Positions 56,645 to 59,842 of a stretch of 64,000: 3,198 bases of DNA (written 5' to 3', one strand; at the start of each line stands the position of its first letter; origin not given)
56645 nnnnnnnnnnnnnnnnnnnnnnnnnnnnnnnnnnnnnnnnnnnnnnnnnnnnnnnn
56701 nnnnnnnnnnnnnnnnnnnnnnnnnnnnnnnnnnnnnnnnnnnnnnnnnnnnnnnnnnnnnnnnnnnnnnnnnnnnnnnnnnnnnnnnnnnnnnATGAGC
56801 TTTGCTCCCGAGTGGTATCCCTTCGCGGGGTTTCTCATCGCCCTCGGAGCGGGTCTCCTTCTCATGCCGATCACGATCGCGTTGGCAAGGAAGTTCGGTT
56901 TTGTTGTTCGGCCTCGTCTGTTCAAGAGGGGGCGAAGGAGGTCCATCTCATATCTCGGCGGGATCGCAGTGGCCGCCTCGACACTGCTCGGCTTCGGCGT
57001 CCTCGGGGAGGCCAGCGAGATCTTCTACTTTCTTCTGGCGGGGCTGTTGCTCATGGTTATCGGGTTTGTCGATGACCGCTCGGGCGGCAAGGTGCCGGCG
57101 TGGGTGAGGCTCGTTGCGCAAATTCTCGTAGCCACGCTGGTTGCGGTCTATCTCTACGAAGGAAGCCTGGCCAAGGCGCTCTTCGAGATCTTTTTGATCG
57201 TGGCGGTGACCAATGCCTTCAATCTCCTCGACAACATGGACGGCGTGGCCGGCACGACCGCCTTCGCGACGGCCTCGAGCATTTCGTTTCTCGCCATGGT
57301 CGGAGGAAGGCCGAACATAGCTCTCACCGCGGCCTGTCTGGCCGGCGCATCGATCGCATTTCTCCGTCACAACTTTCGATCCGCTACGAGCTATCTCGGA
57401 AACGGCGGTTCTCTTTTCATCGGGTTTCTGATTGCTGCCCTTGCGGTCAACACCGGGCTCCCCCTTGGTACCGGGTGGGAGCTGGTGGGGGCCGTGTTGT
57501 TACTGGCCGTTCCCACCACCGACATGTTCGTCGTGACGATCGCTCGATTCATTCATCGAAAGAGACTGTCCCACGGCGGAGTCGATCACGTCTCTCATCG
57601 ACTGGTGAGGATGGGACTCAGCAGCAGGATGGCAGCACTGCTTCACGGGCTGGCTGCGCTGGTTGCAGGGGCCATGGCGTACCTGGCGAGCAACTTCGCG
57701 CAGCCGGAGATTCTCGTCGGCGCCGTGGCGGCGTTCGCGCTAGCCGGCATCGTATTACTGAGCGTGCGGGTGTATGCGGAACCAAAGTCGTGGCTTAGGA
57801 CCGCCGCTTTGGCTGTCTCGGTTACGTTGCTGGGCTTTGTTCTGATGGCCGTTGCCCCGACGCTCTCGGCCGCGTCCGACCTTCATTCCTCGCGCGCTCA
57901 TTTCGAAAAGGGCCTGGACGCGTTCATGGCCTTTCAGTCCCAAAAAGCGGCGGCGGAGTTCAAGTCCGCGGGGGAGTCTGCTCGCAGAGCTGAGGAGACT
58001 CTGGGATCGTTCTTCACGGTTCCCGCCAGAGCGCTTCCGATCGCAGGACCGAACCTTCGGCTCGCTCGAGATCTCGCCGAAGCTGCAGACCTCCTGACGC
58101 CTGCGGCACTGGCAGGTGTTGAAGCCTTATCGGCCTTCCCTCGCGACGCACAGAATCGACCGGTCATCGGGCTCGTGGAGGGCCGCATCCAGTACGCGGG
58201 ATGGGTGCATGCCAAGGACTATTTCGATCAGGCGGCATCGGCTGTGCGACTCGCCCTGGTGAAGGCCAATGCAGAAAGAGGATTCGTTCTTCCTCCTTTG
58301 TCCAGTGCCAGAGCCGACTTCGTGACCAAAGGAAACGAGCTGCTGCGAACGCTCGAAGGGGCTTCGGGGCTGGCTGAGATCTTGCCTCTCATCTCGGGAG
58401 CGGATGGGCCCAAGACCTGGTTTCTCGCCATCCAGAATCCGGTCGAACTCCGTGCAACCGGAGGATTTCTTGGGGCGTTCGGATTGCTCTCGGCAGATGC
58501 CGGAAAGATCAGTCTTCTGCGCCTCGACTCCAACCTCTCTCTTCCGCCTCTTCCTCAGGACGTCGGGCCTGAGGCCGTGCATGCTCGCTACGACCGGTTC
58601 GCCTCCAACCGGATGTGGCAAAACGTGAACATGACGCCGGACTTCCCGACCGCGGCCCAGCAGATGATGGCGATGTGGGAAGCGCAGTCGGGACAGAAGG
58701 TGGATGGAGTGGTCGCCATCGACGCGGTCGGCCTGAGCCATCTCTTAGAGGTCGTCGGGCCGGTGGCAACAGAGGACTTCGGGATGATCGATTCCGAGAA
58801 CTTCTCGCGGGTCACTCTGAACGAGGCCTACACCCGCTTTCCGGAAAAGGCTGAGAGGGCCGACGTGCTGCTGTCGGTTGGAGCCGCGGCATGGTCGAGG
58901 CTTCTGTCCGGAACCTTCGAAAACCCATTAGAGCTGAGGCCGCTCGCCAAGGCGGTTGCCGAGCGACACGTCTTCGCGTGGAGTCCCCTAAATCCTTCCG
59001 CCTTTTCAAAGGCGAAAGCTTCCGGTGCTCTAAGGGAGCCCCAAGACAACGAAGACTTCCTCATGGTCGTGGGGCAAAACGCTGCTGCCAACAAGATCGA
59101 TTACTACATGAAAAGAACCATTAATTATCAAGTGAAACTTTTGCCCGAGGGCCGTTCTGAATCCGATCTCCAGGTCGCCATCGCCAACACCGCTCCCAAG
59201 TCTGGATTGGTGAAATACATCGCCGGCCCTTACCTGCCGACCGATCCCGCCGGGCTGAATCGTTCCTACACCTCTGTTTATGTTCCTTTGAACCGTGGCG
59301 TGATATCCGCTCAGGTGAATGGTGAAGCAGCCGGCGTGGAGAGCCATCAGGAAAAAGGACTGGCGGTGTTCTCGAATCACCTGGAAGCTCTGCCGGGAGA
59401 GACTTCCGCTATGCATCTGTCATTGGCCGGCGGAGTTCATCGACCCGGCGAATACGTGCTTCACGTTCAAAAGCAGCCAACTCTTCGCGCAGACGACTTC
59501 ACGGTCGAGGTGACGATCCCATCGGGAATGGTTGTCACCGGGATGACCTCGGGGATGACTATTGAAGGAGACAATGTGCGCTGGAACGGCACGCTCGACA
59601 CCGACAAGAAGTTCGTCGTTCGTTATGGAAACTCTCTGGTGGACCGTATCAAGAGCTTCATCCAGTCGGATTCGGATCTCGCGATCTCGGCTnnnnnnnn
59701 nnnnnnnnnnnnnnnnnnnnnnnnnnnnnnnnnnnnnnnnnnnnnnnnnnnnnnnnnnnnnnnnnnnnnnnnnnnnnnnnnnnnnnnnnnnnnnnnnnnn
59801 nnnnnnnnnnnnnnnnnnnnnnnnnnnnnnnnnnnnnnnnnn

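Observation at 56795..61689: WecA-like initiating transferase fused to a DUF4012 domain, followed by a standalone DUF4012 paralog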

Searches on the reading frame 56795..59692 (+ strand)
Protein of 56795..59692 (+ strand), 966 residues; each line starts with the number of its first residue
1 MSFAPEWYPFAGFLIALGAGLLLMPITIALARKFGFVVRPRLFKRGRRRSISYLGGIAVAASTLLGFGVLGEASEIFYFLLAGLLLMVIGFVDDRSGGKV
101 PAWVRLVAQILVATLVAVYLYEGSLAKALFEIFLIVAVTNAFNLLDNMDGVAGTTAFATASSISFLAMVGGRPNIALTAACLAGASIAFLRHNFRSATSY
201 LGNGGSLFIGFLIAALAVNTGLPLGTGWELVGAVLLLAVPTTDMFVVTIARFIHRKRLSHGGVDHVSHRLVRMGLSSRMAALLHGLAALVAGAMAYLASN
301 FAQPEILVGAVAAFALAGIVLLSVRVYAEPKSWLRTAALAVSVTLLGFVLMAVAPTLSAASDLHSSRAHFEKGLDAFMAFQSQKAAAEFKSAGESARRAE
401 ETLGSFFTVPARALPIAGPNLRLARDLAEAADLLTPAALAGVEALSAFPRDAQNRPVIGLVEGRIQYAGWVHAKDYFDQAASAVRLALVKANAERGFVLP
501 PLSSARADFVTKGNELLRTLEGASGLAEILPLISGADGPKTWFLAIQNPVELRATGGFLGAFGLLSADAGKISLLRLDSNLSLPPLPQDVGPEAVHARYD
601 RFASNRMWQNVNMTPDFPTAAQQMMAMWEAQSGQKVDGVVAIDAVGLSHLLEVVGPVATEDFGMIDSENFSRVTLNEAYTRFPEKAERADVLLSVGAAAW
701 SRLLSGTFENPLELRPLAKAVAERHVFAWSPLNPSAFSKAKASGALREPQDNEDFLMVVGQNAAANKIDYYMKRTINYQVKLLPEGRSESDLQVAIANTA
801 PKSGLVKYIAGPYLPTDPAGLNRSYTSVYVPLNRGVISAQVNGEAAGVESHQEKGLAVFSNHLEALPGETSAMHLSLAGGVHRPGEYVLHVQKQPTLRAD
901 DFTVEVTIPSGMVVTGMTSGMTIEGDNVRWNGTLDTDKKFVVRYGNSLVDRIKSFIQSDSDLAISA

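Call 3: search_protein_families(library=pfam, proteins=[window:56795-59692:+], max_evalue=0.01)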
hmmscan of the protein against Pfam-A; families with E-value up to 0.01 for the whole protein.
window:56795-59692:+ (966 aa): 2 families
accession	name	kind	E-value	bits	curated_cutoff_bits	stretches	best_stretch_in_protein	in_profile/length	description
PF13196.11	DUF4012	-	1.4e-39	136.3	28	1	537-679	1-144/144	Protein of unknown function (DUF4012)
PF00953.26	Glycos_transf_4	-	2.9e-22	79.8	27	1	77-219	2-158/160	Glycosyl transferase family 4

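Call 4: search_protein_families(library=ncbifam, proteins=[window:56795-59692:+], max_evalue=0.01)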
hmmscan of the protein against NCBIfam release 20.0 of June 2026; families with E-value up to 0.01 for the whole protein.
window:56795-59692:+ (966 aa): 3 families
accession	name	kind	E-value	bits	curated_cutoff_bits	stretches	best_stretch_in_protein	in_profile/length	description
TIGR02380.1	ECA_wecA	exception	1.6e-23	83.4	326.05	1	26-319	17-331/346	UDP-N-acetylglucosamine--undecaprenyl-phosphate N-acetylglucosaminephosphotransferase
NF053644.1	MraY_archaea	equivalog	1.4e-12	47.6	450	1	117-294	172-338/340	pseudomurein biosynthesis MraY family phospho-N-acetylmuramoyl-pentapeptide-transferase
TIGR00445.1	mraY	equivalog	4.7e-07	29.6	192.05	1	112-222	123-247/321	phospho-N-acetylmuramoyl-pentapeptide-transferase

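Call 6: find_homologous_proteins(query=window:56795-59692:+)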
Query window:56795-59692:+ (966 aa): 346 proteins with E <= 0.001 among 8000 candidates; the best 120 are listed.
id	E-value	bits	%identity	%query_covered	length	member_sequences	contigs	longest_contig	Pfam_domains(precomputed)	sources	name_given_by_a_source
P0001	0.0e+0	2108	100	100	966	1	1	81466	PF00953.27,PF13196.12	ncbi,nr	ncbi:MAG: DUF4012 domain-containing protein [Actinobacteria bacterium]|nr:DUF4012 domain-containing 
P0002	0.0e+0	1318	63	99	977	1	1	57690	PF00953.27,PF13196.12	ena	-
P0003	1.1e-219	750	44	98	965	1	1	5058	PF00953.27,PF13196.12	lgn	-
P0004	7.3e-182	625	42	85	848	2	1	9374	PF00953.27,PF13196.12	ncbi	ncbi:MAG: DUF4012 domain-containing protein, partial [Actinomycetota bacterium]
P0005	4.4e-179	616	40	95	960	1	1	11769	PF00953.27,PF13196.12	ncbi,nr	ncbi:MAG TPA: DUF4012 domain-containing protein [Actinomycetota bacterium]|nr:DUF4012 domain-contain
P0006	6.4e-134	466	35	95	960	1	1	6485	PF00953.27,PF13196.12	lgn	-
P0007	2.0e-131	458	34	98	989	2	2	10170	PF00953.27,PF13196.12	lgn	-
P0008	3.3e-129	451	36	95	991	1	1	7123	PF00953.27,PF13196.12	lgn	-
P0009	1.1e-122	429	32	98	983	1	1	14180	PF00953.27,PF13196.12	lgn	-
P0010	7.2e-119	417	32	93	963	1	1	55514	PF00953.27,PF13196.12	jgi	jgi:UDP-GlcNAc:undecaprenyl-phosphate GlcNAc-1-phosphate transferase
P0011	1.4e-111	392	34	95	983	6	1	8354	PF00953.27,PF13196.12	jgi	jgi:UDP-N-acetylmuramyl pentapeptide phosphotransferase/UDP-N-acetylglucosamine-1-phosphate transfer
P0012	2.8e-98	348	31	93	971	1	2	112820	PF00953.27,PF13196.12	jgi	jgi:UDP-GlcNAc:undecaprenyl-phosphate GlcNAc-1-phosphate transferase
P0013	1.8e-96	342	32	93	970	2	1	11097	PF00953.27,PF13196.12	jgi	jgi:UDP-GlcNAc:undecaprenyl-phosphate GlcNAc-1-phosphate transferase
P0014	5.1e-94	334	32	94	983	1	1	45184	PF00953.27,PF13196.12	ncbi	-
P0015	1.4e-92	330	33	86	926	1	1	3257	PF00953.27,PF13196.12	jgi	jgi:UDP-N-acetylmuramyl pentapeptide phosphotransferase/UDP-N-acetylglucosamine-1-phosphate transfer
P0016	1.3e-74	270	29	95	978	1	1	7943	PF00953.27,PF13196.12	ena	-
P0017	2.4e-74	269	36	28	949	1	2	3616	PF00953.27,PF13196.12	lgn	-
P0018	3.4e-67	246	28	93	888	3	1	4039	PF00953.27,PF13196.12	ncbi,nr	ncbi:MAG TPA: DUF4012 domain-containing protein, partial [Acidimicrobiales bacterium]|nr:DUF4012 dom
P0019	4.7e-63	232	30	72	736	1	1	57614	PF00953.27,PF13196.12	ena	-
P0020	4.2e-42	163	26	67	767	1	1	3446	PF13196.12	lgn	-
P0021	2.0e-37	147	39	33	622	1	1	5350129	PF13727.13,PF00953.27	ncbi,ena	-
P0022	3.7e-37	146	42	27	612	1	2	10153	PF13727.13,PF00953.27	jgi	jgi:UDP-GlcNAc:undecaprenyl-phosphate GlcNAc-1-phosphate transferase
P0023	6.9e-37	145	38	30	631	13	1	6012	PF13727.13,PF00953.27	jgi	jgi:UDP-GlcNAc:undecaprenyl-phosphate GlcNAc-1-phosphate transferase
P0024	8.6e-37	145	39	32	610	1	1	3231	PF13727.13,PF00953.27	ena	-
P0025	4.7e-36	143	41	28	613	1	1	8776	PF13727.13,PF00953.27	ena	-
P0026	5.0e-35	139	35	30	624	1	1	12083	PF13727.13,PF00953.27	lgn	-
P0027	6.3e-35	139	38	31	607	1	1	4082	PF13727.13,PF00953.27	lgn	-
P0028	9.2e-35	138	33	43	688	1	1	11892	PF00953.27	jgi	jgi:UDP-GlcNAc:undecaprenyl-phosphate/decaprenyl-phosphate GlcNAc-1-phosphate transferase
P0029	9.7e-35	138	36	33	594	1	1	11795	PF13727.13,PF00953.27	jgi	jgi:UDP-GlcNAc:undecaprenyl-phosphate GlcNAc-1-phosphate transferase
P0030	2.2e-34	137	36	28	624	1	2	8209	PF02629.26,PF13727.13,PF00953.27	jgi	jgi:UDP-GlcNAc:undecaprenyl-phosphate/decaprenyl-phosphate GlcNAc-1-phosphate transferase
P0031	2.9e-34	137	36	33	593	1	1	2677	PF13727.13,PF00953.27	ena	-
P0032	4.0e-34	136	36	28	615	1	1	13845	PF13727.13,PF00953.27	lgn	-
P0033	4.9e-34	136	35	33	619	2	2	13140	PF13727.13,PF00953.27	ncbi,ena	-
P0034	7.3e-34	135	35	31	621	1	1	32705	PF13727.13,PF00953.27,PF22674.3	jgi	jgi:UDP-GlcNAc:undecaprenyl-phosphate GlcNAc-1-phosphate transferase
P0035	1.4e-33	134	38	30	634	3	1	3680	PF13727.13,PF00953.27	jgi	jgi:UDP-GlcNAc:undecaprenyl-phosphate GlcNAc-1-phosphate transferase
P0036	1.9e-33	134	36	29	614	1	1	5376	PF13727.13,PF00953.27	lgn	-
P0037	2.1e-33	134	34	32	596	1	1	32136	PF13727.13,PF00953.27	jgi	jgi:UDP-GlcNAc:undecaprenyl-phosphate GlcNAc-1-phosphate transferase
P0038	2.2e-33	134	38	33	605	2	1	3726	PF13727.13,PF00953.27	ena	-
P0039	2.2e-33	134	39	27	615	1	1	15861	PF13727.13,PF00953.27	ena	-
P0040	2.9e-33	133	38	31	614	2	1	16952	PF13727.13,PF00953.27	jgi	jgi:UDP-GlcNAc:undecaprenyl-phosphate/decaprenyl-phosphate GlcNAc-1-phosphate transferase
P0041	4.4e-33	133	38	26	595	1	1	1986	PF17836.8,PF13727.13,PF00953.27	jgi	jgi:UDP-GlcNAc:undecaprenyl-phosphate GlcNAc-1-phosphate transferase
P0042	5.1e-33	132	36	30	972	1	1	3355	PF13727.13,PF00953.27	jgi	jgi:UDP-GlcNAc:undecaprenyl-phosphate GlcNAc-1-phosphate transferase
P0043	6.3e-33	132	36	33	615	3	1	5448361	PF13727.13,PF00953.27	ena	-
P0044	6.7e-33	132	36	29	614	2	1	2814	PF13727.13,PF00953.27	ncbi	-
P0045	6.8e-33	132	37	30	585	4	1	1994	PF13727.13,PF00953.27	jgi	jgi:UDP-GlcNAc:undecaprenyl-phosphate GlcNAc-1-phosphate transferase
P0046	8.5e-33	132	35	31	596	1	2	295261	PF13727.13,PF00953.27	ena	-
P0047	9.8e-33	132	38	28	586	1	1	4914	PF13727.13,PF00953.27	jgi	-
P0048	2.0e-32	131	37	29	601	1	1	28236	PF13727.13,PF00953.27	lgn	-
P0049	2.2e-32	130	35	32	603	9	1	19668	PF13727.13,PF00953.27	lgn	-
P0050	2.7e-32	130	38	27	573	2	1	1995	PF13727.13,PF00953.27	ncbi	-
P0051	3.5e-32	130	39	30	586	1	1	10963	PF13727.13,PF00953.27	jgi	jgi:UDP-GlcNAc:undecaprenyl-phosphate GlcNAc-1-phosphate transferase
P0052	3.9e-32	130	35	28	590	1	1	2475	PF13727.13,PF00953.27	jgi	jgi:UDP-GlcNAc:undecaprenyl-phosphate GlcNAc-1-phosphate transferase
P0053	1.2e-31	128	37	33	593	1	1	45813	PF13727.13,PF00953.27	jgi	jgi:UDP-GlcNAc:undecaprenyl-phosphate GlcNAc-1-phosphate transferase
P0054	1.2e-31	128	38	28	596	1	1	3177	PF13727.13,PF00953.27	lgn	-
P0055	1.9e-31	127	37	30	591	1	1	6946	PF13727.13,PF00953.27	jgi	jgi:UDP-GlcNAc:undecaprenyl-phosphate GlcNAc-1-phosphate transferase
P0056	2.5e-31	127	37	28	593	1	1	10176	PF13727.13,PF00953.27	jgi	jgi:UDP-GlcNAc:undecaprenyl-phosphate GlcNAc-1-phosphate transferase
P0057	4.8e-31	126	36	29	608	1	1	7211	PF13727.13,PF00953.27,PF22674.3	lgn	-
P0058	9.8e-31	125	36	33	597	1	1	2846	PF13727.13,PF00953.27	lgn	-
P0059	1.6e-30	124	36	27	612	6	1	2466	PF13727.13,PF00953.27,PF22674.3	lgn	-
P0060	2.1e-30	124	34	34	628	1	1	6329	PF13727.13,PF00953.27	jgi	jgi:UDP-GlcNAc:undecaprenyl-phosphate GlcNAc-1-phosphate transferase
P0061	2.4e-30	124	35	33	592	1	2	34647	PF13727.13,PF00953.27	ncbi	-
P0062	3.9e-30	123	35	26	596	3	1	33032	PF17836.8,PF13727.13,PF00953.27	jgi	jgi:UDP-GlcNAc:undecaprenyl-phosphate GlcNAc-1-phosphate transferase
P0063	4.5e-30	123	33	42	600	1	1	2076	PF13727.13,PF00953.27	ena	-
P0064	5.1e-30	123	36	26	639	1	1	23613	PF13727.13,PF00953.27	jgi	-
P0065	8.2e-30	122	36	32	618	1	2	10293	PF13727.13,PF00953.27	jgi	jgi:UDP-GlcNAc:undecaprenyl-phosphate GlcNAc-1-phosphate transferase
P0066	1.1e-29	121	36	32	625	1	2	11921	PF13727.13,PF00953.27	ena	-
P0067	1.2e-29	121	36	28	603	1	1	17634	PF13727.13,PF00953.27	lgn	-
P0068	1.4e-29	121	33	27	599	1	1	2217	PF13727.13,PF00953.27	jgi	jgi:UDP-GlcNAc:undecaprenyl-phosphate/decaprenyl-phosphate GlcNAc-1-phosphate transferase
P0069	1.4e-29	121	31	32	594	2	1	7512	PF13727.13,PF00953.27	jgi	jgi:UDP-GlcNAc:undecaprenyl-phosphate GlcNAc-1-phosphate transferase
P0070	1.4e-29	121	37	28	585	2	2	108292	PF13727.13,PF00953.27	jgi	jgi:UDP-GlcNAc:undecaprenyl-phosphate GlcNAc-1-phosphate transferase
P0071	1.7e-29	121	35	29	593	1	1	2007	PF13727.13,PF00953.27,PF22674.3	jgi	jgi:UDP-GlcNAc:undecaprenyl-phosphate GlcNAc-1-phosphate transferase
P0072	1.7e-29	121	31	32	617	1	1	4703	PF13727.13,PF00953.27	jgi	jgi:UDP-GlcNAc:undecaprenyl-phosphate GlcNAc-1-phosphate transferase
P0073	2.5e-29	120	35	32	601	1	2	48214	PF13727.13,PF00953.27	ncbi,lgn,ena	-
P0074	3.5e-29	120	36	33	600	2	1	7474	PF13727.13,PF00953.27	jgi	jgi:UDP-GlcNAc:undecaprenyl-phosphate GlcNAc-1-phosphate transferase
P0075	4.8e-29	119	33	28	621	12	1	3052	PF13727.13,PF00953.27,PF22674.3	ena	-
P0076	5.3e-29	119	35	28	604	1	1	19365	PF13727.13,PF00953.27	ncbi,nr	ncbi:MAG: hypothetical protein HYZ93_02475 [Candidatus Omnitrophica bacterium]|nr:hypothetical prote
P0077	6.6e-29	119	33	30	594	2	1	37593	PF00953.27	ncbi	-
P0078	6.8e-29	119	34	33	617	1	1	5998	PF13727.13,PF00953.27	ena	-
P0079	8.5e-29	119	36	31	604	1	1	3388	PF13727.13,PF00953.27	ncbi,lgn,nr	ncbi:MAG: hypothetical protein HUU35_11715 [Armatimonadetes bacterium]|nr:hypothetical protein [Arma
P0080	1.0e-28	118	35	27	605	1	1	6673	PF17836.8,PF13727.13,PF00953.27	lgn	-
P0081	1.2e-28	118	36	28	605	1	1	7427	PF13727.13,PF00953.27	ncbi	-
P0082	1.3e-28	118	34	33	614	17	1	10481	PF13727.13,PF00953.27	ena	-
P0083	1.4e-28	118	34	33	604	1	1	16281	PF13727.13,PF00953.27,PF22674.3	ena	-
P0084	1.5e-28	118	36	27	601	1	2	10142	PF13727.13,PF00953.27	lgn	-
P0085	1.6e-28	118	35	27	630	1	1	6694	PF13727.13,PF00953.27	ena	-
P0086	1.6e-28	118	33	31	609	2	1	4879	PF13727.13,PF00953.27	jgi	-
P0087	2.7e-28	117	34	37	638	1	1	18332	PF13727.13,PF00953.27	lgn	-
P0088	3.7e-28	116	35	29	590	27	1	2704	PF13727.13,PF00953.27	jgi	jgi:UDP-GlcNAc:undecaprenyl-phosphate GlcNAc-1-phosphate transferase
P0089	3.8e-28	116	38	28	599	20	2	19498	PF13727.13,PF00953.27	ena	-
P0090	4.7e-28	116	36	28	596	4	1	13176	PF13727.13,PF00953.27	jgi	jgi:UDP-GlcNAc:undecaprenyl-phosphate GlcNAc-1-phosphate transferase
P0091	6.6e-28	116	35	32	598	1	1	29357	PF13727.13,PF00953.27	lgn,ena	-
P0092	7.1e-28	115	34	30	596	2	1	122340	PF13727.13,PF00953.27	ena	-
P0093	9.6e-28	115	34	29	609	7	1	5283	PF00953.27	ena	-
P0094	1.1e-27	115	33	28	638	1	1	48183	PF13727.13,PF00953.27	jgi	jgi:UDP-GlcNAc:undecaprenyl-phosphate/decaprenyl-phosphate GlcNAc-1-phosphate transferase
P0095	1.2e-27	115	33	37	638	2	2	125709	PF13727.13,PF00953.27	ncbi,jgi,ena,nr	ncbi:MAG TPA: glycosyl transferase [Thermoanaerobaculia bacterium]|jgi:UDP-GlcNAc:undecaprenyl-phosp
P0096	1.3e-27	115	34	34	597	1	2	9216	PF13727.13,PF00953.27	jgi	jgi:UDP-GlcNAc:undecaprenyl-phosphate/decaprenyl-phosphate GlcNAc-1-phosphate transferase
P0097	1.6e-27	114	33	31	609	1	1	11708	PF13727.13,PF00953.27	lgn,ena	-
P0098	1.6e-27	114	31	36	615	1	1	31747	PF13727.13,PF00953.27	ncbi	-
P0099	1.8e-27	114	36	27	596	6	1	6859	PF13727.13,PF00953.27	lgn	-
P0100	2.3e-27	114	32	30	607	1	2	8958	PF13727.13,PF00953.27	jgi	jgi:UDP-GlcNAc:undecaprenyl-phosphate GlcNAc-1-phosphate transferase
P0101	2.3e-27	114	35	30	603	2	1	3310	PF13727.13,PF00953.27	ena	-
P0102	4.0e-27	113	35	28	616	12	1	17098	PF13727.13,PF00953.27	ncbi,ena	-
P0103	4.1e-27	113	34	33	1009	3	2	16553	PF00953.27,PF07719.24,PF04932.21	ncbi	-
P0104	4.4e-27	113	35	27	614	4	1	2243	PF13727.13,PF00953.27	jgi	jgi:UDP-GlcNAc:undecaprenyl-phosphate GlcNAc-1-phosphate transferase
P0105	4.8e-27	113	36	31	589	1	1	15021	PF13727.13,PF00953.27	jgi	jgi:UDP-GlcNAc:undecaprenyl-phosphate/decaprenyl-phosphate GlcNAc-1-phosphate transferase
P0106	8.5e-27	112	33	32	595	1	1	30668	PF17836.8,PF13727.13,PF00953.27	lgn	-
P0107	1.0e-26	112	35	30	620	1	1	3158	PF13727.13,PF00953.27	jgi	jgi:UDP-GlcNAc:undecaprenyl-phosphate GlcNAc-1-phosphate transferase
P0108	1.0e-26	112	34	31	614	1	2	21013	PF13727.13,PF00953.27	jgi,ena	-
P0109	1.4e-26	111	35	29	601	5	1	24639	PF00953.27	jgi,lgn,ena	-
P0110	1.4e-26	111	32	27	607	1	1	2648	PF13727.13,PF00953.27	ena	-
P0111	1.5e-26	111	33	28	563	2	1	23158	PF13727.13,PF00953.27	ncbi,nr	ncbi:MAG: hypothetical protein HYS14_01940, partial [Candidatus Rokubacteria bacterium]|nr:hypotheti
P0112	1.6e-26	111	36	33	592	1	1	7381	PF13727.13,PF00953.27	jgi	jgi:UDP-GlcNAc:undecaprenyl-phosphate GlcNAc-1-phosphate transferase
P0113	1.8e-26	111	37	30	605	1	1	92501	PF13727.13,PF00953.27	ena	-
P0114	3.2e-26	110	34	33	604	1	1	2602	PF13727.13,PF00953.27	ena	-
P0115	5.8e-26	109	37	27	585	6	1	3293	PF13727.13,PF00953.27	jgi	-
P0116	5.9e-26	109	34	33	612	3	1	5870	PF13727.13,PF00953.27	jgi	jgi:UDP-GlcNAc:undecaprenyl-phosphate GlcNAc-1-phosphate transferase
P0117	6.5e-26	109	36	30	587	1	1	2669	PF13727.13,PF00953.27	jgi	jgi:UDP-GlcNAc:undecaprenyl-phosphate/decaprenyl-phosphate GlcNAc-1-phosphate transferase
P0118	7.0e-26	109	33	34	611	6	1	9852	PF13727.13,PF00953.27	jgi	-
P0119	7.7e-26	109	34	33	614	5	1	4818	PF17836.8,PF13727.13,PF00953.27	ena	-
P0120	7.8e-26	109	35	33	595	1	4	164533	PF13727.13,PF00953.27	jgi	jgi:UDP-GlcNAc:undecaprenyl-phosphate GlcNAc-1-phosphate transferase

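Call 44: find_encoding_contigs(protein=P0002, flank=10000, max_places=2)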
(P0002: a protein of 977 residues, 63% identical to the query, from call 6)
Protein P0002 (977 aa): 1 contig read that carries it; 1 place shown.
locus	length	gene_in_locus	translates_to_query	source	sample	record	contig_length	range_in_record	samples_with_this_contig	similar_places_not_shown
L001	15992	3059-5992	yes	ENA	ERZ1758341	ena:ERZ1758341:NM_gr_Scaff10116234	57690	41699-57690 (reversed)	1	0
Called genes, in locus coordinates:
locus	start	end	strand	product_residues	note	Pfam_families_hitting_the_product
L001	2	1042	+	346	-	?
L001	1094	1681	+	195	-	PF07021:MetW, PF13489:Methyltransf_23, PF13847:Methyltransf_31, PF08241:Methyltransf_11, PF08242:Methyltransf_12, PF13649:Methyltransf_25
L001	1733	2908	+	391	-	PF13439:Glyco_transf_4, PF13477:Glyco_trans_4_2, PF13579:Glyco_trans_4_4, PF00534:Glycos_transf_1, PF13692:Glyco_trans_1_4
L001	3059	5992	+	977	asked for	PF00953:Glycos_transf_4, PF13196:DUF4012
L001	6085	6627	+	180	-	PF01835:MG2 (weak), PF13860:FlgD_ig (weak)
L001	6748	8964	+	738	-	PF01656:CbiA (weak), PF13614:AAA_31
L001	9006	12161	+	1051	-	PF00535:Glycos_transf_2, PF13641:Glyco_tranf_2_3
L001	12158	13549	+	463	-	PF18986:DUF5719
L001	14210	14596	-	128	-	PF06262:Zincin_1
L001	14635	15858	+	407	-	PF12229:PG_binding_4, PF03734:YkuD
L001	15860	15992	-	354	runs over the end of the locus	PF17820:PDZ_6, PF13432:TPR_16 (faint), PF21033:RMD1-3 (faint), PF13431:TPR_17 (faint), PF00515:TPR_1 (faint), PF07719:TPR_2 (faint), PF13181:TPR_8 (faint), PF14559:TPR_19 (weak), +1 more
